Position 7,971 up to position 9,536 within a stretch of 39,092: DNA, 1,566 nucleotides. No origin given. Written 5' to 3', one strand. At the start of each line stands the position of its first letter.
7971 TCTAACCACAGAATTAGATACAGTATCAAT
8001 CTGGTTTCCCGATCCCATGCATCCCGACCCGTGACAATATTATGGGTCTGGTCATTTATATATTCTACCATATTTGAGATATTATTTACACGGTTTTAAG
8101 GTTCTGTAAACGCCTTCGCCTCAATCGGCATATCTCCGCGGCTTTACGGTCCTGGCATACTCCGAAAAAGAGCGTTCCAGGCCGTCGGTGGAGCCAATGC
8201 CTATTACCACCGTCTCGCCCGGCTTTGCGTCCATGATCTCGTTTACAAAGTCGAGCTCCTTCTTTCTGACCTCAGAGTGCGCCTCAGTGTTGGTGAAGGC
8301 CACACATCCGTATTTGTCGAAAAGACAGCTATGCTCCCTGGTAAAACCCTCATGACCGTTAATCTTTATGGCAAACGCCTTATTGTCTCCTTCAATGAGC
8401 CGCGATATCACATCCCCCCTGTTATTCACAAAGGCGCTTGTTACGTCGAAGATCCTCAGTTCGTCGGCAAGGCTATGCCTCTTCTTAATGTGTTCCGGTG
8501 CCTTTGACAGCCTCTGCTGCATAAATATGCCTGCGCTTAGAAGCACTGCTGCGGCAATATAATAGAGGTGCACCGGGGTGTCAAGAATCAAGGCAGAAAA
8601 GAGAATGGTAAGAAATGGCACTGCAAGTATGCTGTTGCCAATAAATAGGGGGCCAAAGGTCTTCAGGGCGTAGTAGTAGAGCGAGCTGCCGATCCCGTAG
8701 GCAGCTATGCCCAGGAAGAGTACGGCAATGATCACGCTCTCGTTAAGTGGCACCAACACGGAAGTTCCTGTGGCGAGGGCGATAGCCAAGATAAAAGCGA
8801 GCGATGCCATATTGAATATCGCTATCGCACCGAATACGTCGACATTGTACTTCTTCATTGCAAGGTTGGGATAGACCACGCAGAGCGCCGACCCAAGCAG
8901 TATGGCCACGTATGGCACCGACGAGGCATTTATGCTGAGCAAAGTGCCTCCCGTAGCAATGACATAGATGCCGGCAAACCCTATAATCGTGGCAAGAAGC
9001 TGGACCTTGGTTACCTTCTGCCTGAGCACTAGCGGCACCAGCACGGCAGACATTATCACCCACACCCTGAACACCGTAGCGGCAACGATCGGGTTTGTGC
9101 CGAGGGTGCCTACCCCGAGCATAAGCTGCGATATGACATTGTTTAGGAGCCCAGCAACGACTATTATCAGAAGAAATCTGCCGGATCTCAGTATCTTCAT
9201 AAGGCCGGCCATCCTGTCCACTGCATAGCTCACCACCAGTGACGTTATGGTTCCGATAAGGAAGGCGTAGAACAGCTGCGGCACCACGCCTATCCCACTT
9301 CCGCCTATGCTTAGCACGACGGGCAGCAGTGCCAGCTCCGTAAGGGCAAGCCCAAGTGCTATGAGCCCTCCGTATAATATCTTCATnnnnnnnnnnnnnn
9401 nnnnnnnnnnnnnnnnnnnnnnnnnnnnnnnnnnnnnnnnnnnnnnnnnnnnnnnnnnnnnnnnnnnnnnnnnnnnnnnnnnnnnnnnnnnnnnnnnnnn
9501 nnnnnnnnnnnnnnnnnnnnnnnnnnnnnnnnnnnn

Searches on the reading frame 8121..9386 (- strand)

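Call 78: search_protein_families(library=pfam, proteins=[window:8121-9386:-], max_evalue=0.00001)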
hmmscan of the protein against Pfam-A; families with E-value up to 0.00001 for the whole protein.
window:8121-9386:- (421 aa): 1 family
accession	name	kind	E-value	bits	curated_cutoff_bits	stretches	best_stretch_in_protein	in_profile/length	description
PF00892.27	EamA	-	9.3e-13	49.1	28.2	2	162-289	6-132/135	EamA-like transporter family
